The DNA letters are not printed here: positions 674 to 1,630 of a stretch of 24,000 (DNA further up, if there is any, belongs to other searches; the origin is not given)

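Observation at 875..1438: Flagellin carrying a vWA-like domain where the surface-exposed D2/D3 region should be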

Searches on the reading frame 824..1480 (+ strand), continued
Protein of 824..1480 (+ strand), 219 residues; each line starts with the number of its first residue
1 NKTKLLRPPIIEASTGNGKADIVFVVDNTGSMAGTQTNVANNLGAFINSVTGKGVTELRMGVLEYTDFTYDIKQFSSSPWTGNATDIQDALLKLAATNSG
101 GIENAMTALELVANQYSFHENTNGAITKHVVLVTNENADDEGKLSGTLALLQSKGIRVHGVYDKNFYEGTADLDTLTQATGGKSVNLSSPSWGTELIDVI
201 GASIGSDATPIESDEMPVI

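Call 57: find_homologous_proteins(query=A2, max_evalue=0.00001)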
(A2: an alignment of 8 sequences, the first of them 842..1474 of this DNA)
Query A2 (8 sequences) (211 aa, profile of the alignment): 52 proteins with E <= 0.00001 among 4000 candidates.
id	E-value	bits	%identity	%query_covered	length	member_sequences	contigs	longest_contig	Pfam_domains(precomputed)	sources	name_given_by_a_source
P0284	1.8e-57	212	45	83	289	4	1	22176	PF00092.35,PF13519.13,PF00669.26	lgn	-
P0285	3.9e-25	107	32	60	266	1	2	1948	PF00092.35,PF25106.2,PF13519.13,PF00669.26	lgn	-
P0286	5.5e-19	87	30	80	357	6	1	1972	PF00092.35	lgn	-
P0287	1.1e-18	86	28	86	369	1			PF00092.35,PF25106.2,PF13519.13,PF11265.15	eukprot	eukprot:CAMPEP_0183307332 /NCGR_PEP_ID=MMETSP0160_2-20130417/17265_1 /TAXON_ID=2839 ORGANISM="Odonte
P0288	1.2e-18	86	29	70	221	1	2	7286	PF00092.35,PF25106.2,PF13519.13,PF24909.1,PF11265.15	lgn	-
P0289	6.4e-18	83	26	88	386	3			PF00092.35,PF25106.2,PF13519.13,PF11265.15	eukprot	eukprot:CAMPEP_0197446864 /NCGR_PEP_ID=MMETSP1175-20131217/11689_1 /TAXON_ID=1003142 /ORGANISM="Tric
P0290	6.7e-17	80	43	27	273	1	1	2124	PF00092.35,PF13519.13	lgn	-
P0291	4.4e-15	74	29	61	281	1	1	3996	PF07589.17,PF00092.35,PF13519.13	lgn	-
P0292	7.0e-15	73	33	55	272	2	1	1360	PF00092.35,PF13519.13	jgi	-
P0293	1.4e-14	72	51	18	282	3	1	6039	PF07589.17,PF00092.35,PF13519.13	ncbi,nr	ncbi:MAG: VWA domain-containing protein [Acetobacteraceae bacterium]|nr:VWA domain-containing protei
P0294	1.5e-14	72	56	31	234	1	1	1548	PF00669.26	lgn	-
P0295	2.2e-14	72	27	94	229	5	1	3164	PF00092.35,PF13519.13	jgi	jgi:uncharacterized protein YegL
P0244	7.7e-14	70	38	35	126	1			PF00092.35,PF25106.2,PF13519.13,PF11265.15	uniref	uniref:vWA domain-containing protein n=1 Tax=Gorillibacterium massiliense TaxID=1280390 RepID=UPI000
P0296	9.5e-14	70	33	48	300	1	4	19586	PF00092.35,PF25106.2,PF13519.13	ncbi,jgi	ncbi:MAG: vWA domain-containing protein [Candidatus Thorarchaeota archaeon]|jgi:Mg-chelatase subunit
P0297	1.0e-13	69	30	61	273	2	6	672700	PF00092.35,PF13519.13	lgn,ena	-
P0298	1.6e-13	69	32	60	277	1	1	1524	PF07589.17,PF00092.35,PF13519.13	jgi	jgi:hypothetical protein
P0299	1.7e-13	69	33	55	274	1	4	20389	PF00092.35,PF13519.13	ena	-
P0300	3.5e-13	68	25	55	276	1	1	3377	PF07589.17,PF00092.35,PF13519.13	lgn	-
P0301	4.0e-13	68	28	45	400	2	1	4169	PF00092.35,PF25106.2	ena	-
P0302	7.2e-13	67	31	48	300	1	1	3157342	PF00092.35,PF25106.2,PF13519.13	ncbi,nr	ncbi:MAG: VWA domain-containing protein [Candidatus Thorarchaeota archaeon]|nr:MAG: VWA domain-conta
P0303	3.4e-12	64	30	82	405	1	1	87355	PF00092.35,PF25106.2,PF13519.13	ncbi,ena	-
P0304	4.6e-12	64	28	78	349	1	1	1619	PF00092.35,PF25106.2,PF13519.13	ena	-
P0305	1.1e-11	63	45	22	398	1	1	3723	PF00362.25,PF00092.35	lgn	-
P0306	1.3e-11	63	25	81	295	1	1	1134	PF13768.13,PF20782.4,PF00092.35,PF25106.2,PF13519.13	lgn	-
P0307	1.3e-11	63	25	82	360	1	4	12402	PF00362.25,PF20782.4,PF00092.35,PF25106.2,PF13519.13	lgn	-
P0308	6.2e-11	60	39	23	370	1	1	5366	PF00092.35,PF25106.2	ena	-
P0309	2.4e-10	58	41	23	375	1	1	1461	PF00092.35,PF25106.2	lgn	-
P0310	5.8e-10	57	41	23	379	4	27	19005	PF00092.35,PF25106.2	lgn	-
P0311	5.8e-10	57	31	23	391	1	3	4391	PF00092.35,PF25106.2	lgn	-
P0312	1.9e-9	56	27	82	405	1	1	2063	PF00092.35,PF13519.13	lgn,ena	-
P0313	2.8e-9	55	33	49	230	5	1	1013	PF00092.35,PF25106.2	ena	-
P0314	3.0e-9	55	29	63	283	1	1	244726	PF07589.17,PF00092.35,PF13519.13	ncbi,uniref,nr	ncbi:VWA domain-containing protein [Elioraea rosea]|uniref:VWA domain-containing protein n=1 Tax=Eli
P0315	7.1e-9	54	27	26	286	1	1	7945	PF00092.35,PF25106.2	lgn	-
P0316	1.4e-8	53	28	28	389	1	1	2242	PF20782.4,PF00092.35,PF12773.14,PF25106.2,PF13519.13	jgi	jgi:Mg-chelatase subunit ChlD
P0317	2.4e-8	52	27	56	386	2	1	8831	PF13768.13,PF00092.35,PF25106.2,PF13519.13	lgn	-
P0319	9.7e-8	50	40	27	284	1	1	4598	PF00092.35,PF13519.13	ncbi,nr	ncbi:MAG: VWA domain-containing protein, partial [Ignavibacteria bacterium]|nr:VWA domain-containing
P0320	1.1e-7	50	35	28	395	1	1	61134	PF00092.35,PF25106.2,PF13519.13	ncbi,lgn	-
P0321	1.1e-7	50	23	68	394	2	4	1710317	PF00092.35,PF12773.14,PF25106.2,PF13519.13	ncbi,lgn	-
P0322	1.2e-7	50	40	27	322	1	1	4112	PF00092.35,PF13519.13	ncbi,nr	ncbi:MAG: VWA domain-containing protein, partial [Ignavibacteriaceae bacterium]|nr:VWA domain-contai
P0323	1.8e-7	49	33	22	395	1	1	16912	PF00092.35,PF25106.2,PF13519.13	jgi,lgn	jgi:Mg-chelatase subunit ChlD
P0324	2.2e-7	49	36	27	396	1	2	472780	PF00092.35,PF25106.2,PF13519.13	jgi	jgi:Mg-chelatase subunit ChlD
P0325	2.3e-7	49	29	38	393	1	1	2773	PF00092.35,PF25106.2,PF13519.13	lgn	-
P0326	4.0e-7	48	39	23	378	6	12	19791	PF00092.35,PF25106.2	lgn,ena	-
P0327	4.5e-7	48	33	22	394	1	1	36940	PF13768.13,PF00092.35,PF25106.2,PF13519.13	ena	-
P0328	5.5e-7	47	28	82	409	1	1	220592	PF00092.35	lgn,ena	-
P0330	8.5e-7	47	34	23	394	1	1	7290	PF13768.13,PF00092.35,PF12773.14,PF25106.2,PF13519.13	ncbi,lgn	-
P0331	1.9e-6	46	32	27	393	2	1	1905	PF00092.35,PF25106.2,PF13519.13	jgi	jgi:Mg-chelatase subunit ChlD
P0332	2.9e-6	45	27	67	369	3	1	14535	PF00092.35,PF25106.2,PF13519.13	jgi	-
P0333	3.5e-6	45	32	28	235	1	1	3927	PF00092.35,PF25106.2,PF13519.13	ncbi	-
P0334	9.1e-6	43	25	49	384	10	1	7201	PF00092.35,PF25106.2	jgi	jgi:Mg-chelatase subunit ChlD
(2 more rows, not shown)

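Call 61: search_protein_families(library=pfam, proteins=[P0139, P0141, P0144, P0145, P0146, P0151], max_evalue=0.00001)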
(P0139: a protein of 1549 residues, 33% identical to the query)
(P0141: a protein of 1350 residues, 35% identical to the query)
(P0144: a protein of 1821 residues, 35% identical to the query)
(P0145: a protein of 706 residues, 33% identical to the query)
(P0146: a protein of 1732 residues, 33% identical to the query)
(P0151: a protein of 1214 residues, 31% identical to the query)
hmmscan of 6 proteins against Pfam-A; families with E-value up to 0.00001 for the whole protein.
P0139 (1549 aa): 7 families
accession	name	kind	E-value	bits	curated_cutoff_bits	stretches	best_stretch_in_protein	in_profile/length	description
PF25106.1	VWA_4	-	1.1e-67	227.3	27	5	274-412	2-121/169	von Willebrand factor A domain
PF00092.34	VWA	-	3.6e-65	219.9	23.8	4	693-872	1-167/174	von Willebrand factor type A domain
PF13519.12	VWA_2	-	9.1e-36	123.2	27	0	274-391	1-106/107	von Willebrand factor type A domain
PF00362.24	Integrin_beta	-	3.1e-31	109.4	24.8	0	892-1013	6-146/248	Integrin beta chain VWA domain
PF13768.12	VWA_3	-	7e-08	33.1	27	0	273-417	2-135/155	von Willebrand factor type A domain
PF20782.3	TssR_VWA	-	3.3e-07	30.1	25.7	0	271-319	47-97/304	TssR protein VWA domain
PF24909.1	vWA_SIBA-E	-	1e-06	28.9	27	0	889-940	33-84/284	Integrin beta-like protein A-E, vWA-like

P0141 (1350 aa): 2 families
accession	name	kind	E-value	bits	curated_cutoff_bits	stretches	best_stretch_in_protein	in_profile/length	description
PF00092.34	VWA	-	1.1e-10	42.5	23.8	1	297-433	1-137/174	von Willebrand factor type A domain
PF02369.22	Big_1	-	1.2e-08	35.4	34.9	0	1167-1241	2-80/93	Bacterial Ig-like domain (group 1)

P0144 (1821 aa): 3 families
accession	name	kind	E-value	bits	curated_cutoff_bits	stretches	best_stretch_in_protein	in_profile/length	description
PF23616.1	Ig_GEX2_N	-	2e-09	38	27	0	663-704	13-57/105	GEX2 N-terminal Ig-like domain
PF00092.34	VWA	-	9e-09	36.2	23.8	1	722-872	1-150/174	von Willebrand factor type A domain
PF18565.7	Glyco_hydro2_C5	-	4.6e-06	26.9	32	0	1218-1241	14-37/103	Glycoside hydrolase family 2 C-terminal domain 5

P0145 (706 aa): 4 families
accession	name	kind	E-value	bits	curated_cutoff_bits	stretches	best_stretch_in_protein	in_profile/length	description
PF22638.1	FlgK_D1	-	1.1e-54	185.9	28.6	1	100-351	1-225/233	Flagellar hook-associated protein FlgK helical domain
PF00092.34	VWA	-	1.2e-10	42.3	23.8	1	380-532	1-155/174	von Willebrand factor type A domain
PF06429.18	Flg_bbr_C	-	1e-08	35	23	1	665-703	7-45/46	Flagellar basal body rod FlgEFG protein C-terminal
PF13519.12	VWA_2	-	9.7e-08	33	27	1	381-488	1-106/107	von Willebrand factor type A domain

P0146 (1732 aa): 2 families
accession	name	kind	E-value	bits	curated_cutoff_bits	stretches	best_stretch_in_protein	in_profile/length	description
PF02369.22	Big_1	-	8.4e-08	32.7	34.9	0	1557-1615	16-75/93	Bacterial Ig-like domain (group 1)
PF00092.34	VWA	-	2.7e-06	28.1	23.8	1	513-649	1-137/174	von Willebrand factor type A domain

P0151 (1214 aa): 0 families

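Call 62: search_protein_families(library=pfam, proteins=[P0179, P0258, P0167], max_evalue=0.01)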
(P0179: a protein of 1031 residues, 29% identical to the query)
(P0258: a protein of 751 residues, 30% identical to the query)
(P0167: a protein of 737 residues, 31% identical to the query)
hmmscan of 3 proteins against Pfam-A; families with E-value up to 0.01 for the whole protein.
P0179 (1031 aa): 4 families
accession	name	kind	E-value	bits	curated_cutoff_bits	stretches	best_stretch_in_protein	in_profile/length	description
PF00669.25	Flagellin_N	-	5.2e-37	127.4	26.6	1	3-139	1-137/139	Bacterial flagellin N-terminal helical region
PF00700.27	Flagellin_C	-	2.9e-18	66.4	23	1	946-1030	2-86/86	Bacterial flagellin C-terminal helical region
PF00092.34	VWA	-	4.4e-11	43.8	23.8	1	378-519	2-147/174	von Willebrand factor type A domain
PF13519.12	VWA_2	-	1.3e-05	26.2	27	1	378-481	1-105/107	von Willebrand factor type A domain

P0258 (751 aa): 5 families
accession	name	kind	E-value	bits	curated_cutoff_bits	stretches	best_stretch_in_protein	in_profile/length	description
PF00669.25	Flagellin_N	-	8.6e-43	146.2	26.6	1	3-139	1-137/139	Bacterial flagellin N-terminal helical region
PF00700.27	Flagellin_C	-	1.9e-14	54.2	23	1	665-749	1-85/86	Bacterial flagellin C-terminal helical region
PF00092.34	VWA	-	3.1e-08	34.5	23.8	1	218-338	2-113/174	von Willebrand factor type A domain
PF13519.12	VWA_2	-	9.8e-05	23.4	27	1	218-333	1-105/107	von Willebrand factor type A domain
PF25106.1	VWA_4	-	0.0052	16.8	27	0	219-247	3-31/169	von Willebrand factor A domain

P0167 (737 aa): 3 families
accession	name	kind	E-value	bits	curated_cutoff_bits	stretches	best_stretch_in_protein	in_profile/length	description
PF00700.27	Flagellin_C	-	8.7e-25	87.3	23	1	652-736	2-86/86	Bacterial flagellin C-terminal helical region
PF00092.34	VWA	-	6e-07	30.3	23.8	1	42-191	2-147/174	von Willebrand factor type A domain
PF13519.12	VWA_2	-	0.0024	18.9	27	1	42-93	1-53/107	von Willebrand factor type A domain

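Call 68: find_encoding_contigs(protein=P0284, flank=8000, max_places=2)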
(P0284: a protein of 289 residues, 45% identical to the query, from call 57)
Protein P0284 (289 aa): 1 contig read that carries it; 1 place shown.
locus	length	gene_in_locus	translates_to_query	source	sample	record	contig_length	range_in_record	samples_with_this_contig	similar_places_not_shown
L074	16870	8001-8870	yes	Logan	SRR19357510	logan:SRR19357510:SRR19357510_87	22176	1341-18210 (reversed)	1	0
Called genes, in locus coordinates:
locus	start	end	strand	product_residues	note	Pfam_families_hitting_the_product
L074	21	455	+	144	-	-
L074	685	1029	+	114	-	PF04316:FlgM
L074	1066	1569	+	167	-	PF05130:FlgN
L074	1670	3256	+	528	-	PF22638:FlgK_D1, PF06429:Flg_bbr_C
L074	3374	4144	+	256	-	PF00669:Flagellin_N, PF00700:Flagellin_C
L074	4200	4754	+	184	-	PF20074:DUF6470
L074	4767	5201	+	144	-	PF02623:FliW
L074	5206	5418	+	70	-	PF02599:CsrA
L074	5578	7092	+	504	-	PF00669:Flagellin_N, PF00700:Flagellin_C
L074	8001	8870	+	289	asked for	PF00669:Flagellin_N, PF00092:VWA, PF13519:VWA_2 (weak)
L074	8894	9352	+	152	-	PF00700:Flagellin_C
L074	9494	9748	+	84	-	-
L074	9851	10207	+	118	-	PF03646:FlaG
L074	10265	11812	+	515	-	PF02465:FliD_N, PF07195:FliD_C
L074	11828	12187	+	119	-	PF05400:FliT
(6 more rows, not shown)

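Call 69: find_encoding_contigs(protein=P0121, flank=8000, max_places=2)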
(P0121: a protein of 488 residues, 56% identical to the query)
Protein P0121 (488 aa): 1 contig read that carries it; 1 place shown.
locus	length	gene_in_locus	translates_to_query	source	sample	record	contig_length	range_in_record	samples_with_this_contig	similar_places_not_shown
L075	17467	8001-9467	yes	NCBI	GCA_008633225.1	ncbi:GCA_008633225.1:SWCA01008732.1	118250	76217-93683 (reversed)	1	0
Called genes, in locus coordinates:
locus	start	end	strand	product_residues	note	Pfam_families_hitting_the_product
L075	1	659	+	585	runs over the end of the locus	PF25302:NADase_transloc, PF00754:F5_F8_type_C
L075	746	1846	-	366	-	PF06347:SH3_4 (weak), PF08239:SH3_3, PF18348:SH3_16 (faint), PF08239:SH3_3, PF00877:NLPC_P60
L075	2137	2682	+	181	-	-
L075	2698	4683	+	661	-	PF00350:Dynamin_N, PF01926:MMR_HSR1 (weak)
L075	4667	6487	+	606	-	PF00009:GTP_EFTU, PF00350:Dynamin_N, PF01926:MMR_HSR1, PF02421:FeoB_N (faint)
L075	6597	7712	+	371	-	-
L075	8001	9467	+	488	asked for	PF00669:Flagellin_N, PF00092:VWA, PF00700:Flagellin_C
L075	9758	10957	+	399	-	PF01734:Patatin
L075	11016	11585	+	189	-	PF04011:LemA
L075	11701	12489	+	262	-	PF04536:TPM_phosphatase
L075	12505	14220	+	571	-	PF02878:PGM_PMM_I, PF02879:PGM_PMM_II, PF02880:PGM_PMM_III, PF00408:PGM_PMM_IV (weak)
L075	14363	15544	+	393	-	-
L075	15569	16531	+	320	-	PF03547:Mem_trans, PF01758:SBF (weak)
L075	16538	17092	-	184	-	PF06866:DUF1256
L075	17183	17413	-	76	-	-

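Call 77: search_protein_families(library=pfam, proteins=[P0183, P0222, P0192, P0178, P0239, P0266], max_evalue=0.001)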
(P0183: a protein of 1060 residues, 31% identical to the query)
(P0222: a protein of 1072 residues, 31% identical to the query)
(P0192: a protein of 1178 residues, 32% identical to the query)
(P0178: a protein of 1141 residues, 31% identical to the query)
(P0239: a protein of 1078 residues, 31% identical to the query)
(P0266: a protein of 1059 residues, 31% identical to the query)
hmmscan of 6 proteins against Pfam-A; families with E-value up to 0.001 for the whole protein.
P0183 (1060 aa): 4 families
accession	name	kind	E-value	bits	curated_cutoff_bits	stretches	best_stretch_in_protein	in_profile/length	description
PF00092.34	VWA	-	8.3e-11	42.9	23.8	1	90-223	1-136/174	von Willebrand factor type A domain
PF13519.12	VWA_2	-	3e-06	28.2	27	1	92-199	2-105/107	von Willebrand factor type A domain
PF13688.12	Reprolysin_5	-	3.8e-05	24.4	27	0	776-801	137-163/196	Metallo-peptidase family M12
PF07705.17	CARDB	-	0.00061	20.4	22.7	0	574-646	34-99/101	CARDB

P0222 (1072 aa): 3 families
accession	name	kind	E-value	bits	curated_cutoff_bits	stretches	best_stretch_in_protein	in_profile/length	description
PF00092.34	VWA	-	2.8e-11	44.4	23.8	1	92-225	1-136/174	von Willebrand factor type A domain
PF13519.12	VWA_2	-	1.3e-07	32.7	27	1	93-201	1-105/107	von Willebrand factor type A domain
PF25106.1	VWA_4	-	1.1e-06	28.7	27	1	93-232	2-135/169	von Willebrand factor A domain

P0192 (1178 aa): 4 families
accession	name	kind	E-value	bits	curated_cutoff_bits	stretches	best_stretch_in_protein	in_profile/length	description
PF00092.34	VWA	-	3.4e-13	50.6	23.8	1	92-225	1-136/174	von Willebrand factor type A domain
PF13519.12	VWA_2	-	5.4e-08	33.9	27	1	93-201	1-105/107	von Willebrand factor type A domain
PF07705.17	CARDB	-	1.6e-06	28.6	22.7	1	544-634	11-100/101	CARDB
PF25106.1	VWA_4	-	3.4e-06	27.2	27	1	93-252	2-164/169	von Willebrand factor A domain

P0178 (1141 aa): 3 families
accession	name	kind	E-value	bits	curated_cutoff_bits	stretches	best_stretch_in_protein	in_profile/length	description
PF00092.34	VWA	-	8.8e-10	39.5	23.8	1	88-219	1-135/174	von Willebrand factor type A domain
PF25106.1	VWA_4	-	0.00013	22.1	27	1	89-220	2-128/169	von Willebrand factor A domain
PF13519.12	VWA_2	-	0.00032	21.7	27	1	90-196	2-105/107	von Willebrand factor type A domain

P0239 (1078 aa): 4 families
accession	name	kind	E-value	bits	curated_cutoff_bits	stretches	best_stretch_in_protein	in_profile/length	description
PF25106.1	VWA_4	-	3.2e-08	33.8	27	1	54-193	2-120/169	von Willebrand factor A domain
PF00092.34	VWA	-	7.6e-08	33.2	23.8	1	53-216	1-152/174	von Willebrand factor type A domain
PF11265.14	Med25_VWA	-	0.00052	20.2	21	0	50-139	3-97/213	Mediator complex subunit 25 von Willebrand factor type A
PF13519.12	VWA_2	-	0.0006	20.9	27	0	54-175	1-106/107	von Willebrand factor type A domain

P0266 (1059 aa): 5 families
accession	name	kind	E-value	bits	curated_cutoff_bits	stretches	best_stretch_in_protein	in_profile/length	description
PF02368.24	Big_2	-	3.4e-19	69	22.8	1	810-885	2-78/79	Bacterial Ig-like domain (group 2)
PF25106.1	VWA_4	-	1.1e-11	45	27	1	40-171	2-118/169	von Willebrand factor A domain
PF00092.34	VWA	-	4.1e-09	37.3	23.8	1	39-188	1-138/174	von Willebrand factor type A domain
PF18998.6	Flg_new_2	-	0.0003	21.2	23.6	0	972-1043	2-72/73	Divergent InlB B-repeat domain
PF13519.12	VWA_2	-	0.00066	20.7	27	0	40-156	1-105/107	von Willebrand factor type A domain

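Call 78: list_cluster_members(proteins=[P0183, P0222, P0192, P0178, P0145, P0141, P0144, P0146, P0151, P0266])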
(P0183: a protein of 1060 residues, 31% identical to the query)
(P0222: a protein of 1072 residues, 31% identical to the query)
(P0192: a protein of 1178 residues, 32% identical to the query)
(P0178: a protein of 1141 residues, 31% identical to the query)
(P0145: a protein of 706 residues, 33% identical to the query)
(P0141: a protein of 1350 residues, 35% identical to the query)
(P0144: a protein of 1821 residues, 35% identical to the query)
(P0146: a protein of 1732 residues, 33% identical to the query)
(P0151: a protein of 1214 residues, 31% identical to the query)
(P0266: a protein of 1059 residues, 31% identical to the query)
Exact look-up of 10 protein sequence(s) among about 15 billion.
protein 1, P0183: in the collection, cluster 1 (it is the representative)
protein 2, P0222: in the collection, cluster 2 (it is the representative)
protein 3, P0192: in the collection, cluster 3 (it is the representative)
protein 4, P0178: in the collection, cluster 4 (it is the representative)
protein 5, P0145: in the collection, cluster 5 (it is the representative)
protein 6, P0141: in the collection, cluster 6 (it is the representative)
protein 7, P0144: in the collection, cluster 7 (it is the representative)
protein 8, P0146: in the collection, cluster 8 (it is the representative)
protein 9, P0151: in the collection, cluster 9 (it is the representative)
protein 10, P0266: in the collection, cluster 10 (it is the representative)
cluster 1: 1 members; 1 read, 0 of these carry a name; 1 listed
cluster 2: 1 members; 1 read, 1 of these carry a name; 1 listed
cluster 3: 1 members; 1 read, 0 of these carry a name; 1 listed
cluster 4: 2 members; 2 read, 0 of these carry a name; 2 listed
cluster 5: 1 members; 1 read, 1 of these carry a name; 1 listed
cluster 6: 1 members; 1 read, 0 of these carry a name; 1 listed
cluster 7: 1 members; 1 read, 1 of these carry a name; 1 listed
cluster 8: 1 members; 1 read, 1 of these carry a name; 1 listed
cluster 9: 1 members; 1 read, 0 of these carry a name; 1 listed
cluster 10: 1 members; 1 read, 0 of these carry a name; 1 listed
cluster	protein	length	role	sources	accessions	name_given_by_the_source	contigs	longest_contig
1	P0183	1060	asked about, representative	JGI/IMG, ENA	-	-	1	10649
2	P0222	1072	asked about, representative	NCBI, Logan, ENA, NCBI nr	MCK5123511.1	MAG: VWA domain-containing protein [Candidatus Pacebacteria bacterium] | VWA domain-containing protein [Candidatus Paceibacterota bacterium]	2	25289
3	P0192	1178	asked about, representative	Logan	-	-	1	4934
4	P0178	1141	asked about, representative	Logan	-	-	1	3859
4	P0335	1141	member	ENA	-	-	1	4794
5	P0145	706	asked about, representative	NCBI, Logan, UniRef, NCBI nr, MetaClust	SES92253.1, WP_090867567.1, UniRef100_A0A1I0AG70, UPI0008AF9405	flagellar hook-associated protein FlgK [Oceanobacillus limi] | Flagellar hook-associated protein 1 n=1 Tax=Oceanobacillus limi TaxID=930131 ... | status=active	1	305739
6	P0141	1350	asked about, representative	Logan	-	-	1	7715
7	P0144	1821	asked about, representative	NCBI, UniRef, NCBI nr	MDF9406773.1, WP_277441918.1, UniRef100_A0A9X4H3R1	VWA domain-containing protein [Pelotomaculum isophthalicicum JI] | VWA domain-containing protein n=1 Tax=Pelotomaculum isophthalicicum JI TaxID=947010 ... | vWA domain-containing protein [Pelotomaculum isophthalicicum]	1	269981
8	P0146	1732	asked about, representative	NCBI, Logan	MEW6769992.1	MAG: vWA domain-containing protein [Bacillota bacterium]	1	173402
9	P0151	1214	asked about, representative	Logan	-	-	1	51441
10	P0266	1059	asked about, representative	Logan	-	-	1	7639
